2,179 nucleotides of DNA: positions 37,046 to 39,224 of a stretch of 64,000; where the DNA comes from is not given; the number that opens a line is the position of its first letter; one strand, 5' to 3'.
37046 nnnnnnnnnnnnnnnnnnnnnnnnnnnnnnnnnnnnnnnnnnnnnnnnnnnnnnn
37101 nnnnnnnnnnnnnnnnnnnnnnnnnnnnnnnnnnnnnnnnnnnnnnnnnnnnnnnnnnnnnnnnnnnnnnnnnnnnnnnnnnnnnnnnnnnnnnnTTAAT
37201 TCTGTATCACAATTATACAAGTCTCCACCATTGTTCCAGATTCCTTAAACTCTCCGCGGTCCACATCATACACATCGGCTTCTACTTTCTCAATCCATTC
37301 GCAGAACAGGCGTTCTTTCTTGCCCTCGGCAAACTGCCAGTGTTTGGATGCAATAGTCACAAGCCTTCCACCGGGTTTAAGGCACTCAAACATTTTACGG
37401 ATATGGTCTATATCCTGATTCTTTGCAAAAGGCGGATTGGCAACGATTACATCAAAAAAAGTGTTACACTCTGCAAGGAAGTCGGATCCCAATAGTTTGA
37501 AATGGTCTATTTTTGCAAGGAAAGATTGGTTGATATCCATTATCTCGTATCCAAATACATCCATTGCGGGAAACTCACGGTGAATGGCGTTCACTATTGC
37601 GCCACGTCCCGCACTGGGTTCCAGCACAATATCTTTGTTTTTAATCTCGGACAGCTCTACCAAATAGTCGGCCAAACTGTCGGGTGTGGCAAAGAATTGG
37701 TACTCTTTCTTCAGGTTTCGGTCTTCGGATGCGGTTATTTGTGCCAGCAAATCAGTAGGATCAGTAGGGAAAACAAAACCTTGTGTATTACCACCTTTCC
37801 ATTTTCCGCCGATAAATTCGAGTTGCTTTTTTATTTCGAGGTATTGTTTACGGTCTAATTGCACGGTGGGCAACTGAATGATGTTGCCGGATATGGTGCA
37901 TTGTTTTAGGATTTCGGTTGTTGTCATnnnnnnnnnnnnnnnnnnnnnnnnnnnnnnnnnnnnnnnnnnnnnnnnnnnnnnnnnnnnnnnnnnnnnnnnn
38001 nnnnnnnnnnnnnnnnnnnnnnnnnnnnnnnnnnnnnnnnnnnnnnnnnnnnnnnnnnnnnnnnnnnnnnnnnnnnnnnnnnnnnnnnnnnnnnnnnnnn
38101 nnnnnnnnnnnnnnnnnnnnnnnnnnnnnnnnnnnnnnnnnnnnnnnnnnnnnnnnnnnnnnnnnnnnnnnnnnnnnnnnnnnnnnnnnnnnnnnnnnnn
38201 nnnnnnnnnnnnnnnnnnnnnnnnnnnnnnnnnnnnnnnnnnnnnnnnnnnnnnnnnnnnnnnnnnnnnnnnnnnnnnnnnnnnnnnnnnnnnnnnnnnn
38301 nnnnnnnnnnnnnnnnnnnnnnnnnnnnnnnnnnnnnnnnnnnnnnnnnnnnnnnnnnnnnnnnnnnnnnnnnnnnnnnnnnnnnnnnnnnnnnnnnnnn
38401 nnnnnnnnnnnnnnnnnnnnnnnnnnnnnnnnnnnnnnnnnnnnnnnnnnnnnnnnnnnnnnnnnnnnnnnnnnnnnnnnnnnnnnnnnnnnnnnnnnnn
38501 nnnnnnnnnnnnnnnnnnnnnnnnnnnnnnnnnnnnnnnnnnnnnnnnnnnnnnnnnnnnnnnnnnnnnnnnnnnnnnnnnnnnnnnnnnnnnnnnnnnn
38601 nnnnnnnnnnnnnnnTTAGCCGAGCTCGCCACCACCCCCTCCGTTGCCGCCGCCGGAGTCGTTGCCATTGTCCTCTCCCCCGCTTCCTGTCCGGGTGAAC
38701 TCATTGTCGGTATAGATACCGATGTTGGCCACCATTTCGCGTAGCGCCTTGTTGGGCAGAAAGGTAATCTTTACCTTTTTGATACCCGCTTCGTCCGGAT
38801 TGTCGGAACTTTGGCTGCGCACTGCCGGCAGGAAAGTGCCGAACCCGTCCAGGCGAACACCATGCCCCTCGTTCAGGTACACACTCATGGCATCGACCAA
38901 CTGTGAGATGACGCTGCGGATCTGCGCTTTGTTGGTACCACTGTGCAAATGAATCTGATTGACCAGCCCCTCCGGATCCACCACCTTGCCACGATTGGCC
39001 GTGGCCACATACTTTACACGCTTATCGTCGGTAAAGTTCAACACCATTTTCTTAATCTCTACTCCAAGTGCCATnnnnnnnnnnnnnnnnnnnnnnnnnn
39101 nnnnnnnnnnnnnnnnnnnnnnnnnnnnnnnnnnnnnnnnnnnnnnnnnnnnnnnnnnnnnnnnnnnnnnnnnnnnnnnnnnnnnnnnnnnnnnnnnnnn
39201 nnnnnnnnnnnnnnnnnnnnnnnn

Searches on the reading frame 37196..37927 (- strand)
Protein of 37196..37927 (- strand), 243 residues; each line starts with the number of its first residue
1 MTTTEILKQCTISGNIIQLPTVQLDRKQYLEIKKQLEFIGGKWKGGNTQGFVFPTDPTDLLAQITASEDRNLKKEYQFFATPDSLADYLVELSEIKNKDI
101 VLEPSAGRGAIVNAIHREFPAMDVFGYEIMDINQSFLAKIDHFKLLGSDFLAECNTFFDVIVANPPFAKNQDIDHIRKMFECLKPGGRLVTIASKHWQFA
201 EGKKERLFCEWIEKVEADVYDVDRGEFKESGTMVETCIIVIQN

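Call 28: search_protein_families(library=pfam, proteins=[window:37196-37927:-], max_evalue=0.01)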
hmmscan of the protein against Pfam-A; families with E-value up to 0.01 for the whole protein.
window:37196-37927:- (243 aa): 5 families
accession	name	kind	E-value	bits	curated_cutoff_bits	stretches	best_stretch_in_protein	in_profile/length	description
PF05175.20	MTS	-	3.9e-06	27.1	23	1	101-200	35-147/170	Methyltransferase small domain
PF07669.17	Eco57I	-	1.4e-05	25.7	25.3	0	153-175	70-92/171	Eco57I restriction-modification methylase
PF13489.12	Methyltransf_23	-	3.5e-05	24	27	1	84-190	8-115/164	Methyltransferase domain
PF01555.25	N6_N4_Mtase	-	6.4e-05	23.4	26.7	0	14-117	115-201/221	DNA methylase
PF02384.22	N6_Mtase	-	0.00027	20.8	20.4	0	74-170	24-138/311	N-6 DNA Methylase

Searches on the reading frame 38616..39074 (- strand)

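Call 29: search_protein_families(library=pfam, proteins=[window:38616-39074:-], max_evalue=0.01)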
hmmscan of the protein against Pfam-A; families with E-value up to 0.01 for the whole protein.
window:38616-39074:- (152 aa): 2 families
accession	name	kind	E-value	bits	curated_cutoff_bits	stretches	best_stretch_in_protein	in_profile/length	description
PF18291.6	HU-HIG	-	4.2e-18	66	26.2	1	1-117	1-120/125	HU domain fused to wHTH, Ig, or Glycine-rich motif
PF00216.26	Bac_DNA_binding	-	9.6e-09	35.8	22.4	1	37-115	6-89/90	Bacterial DNA-binding protein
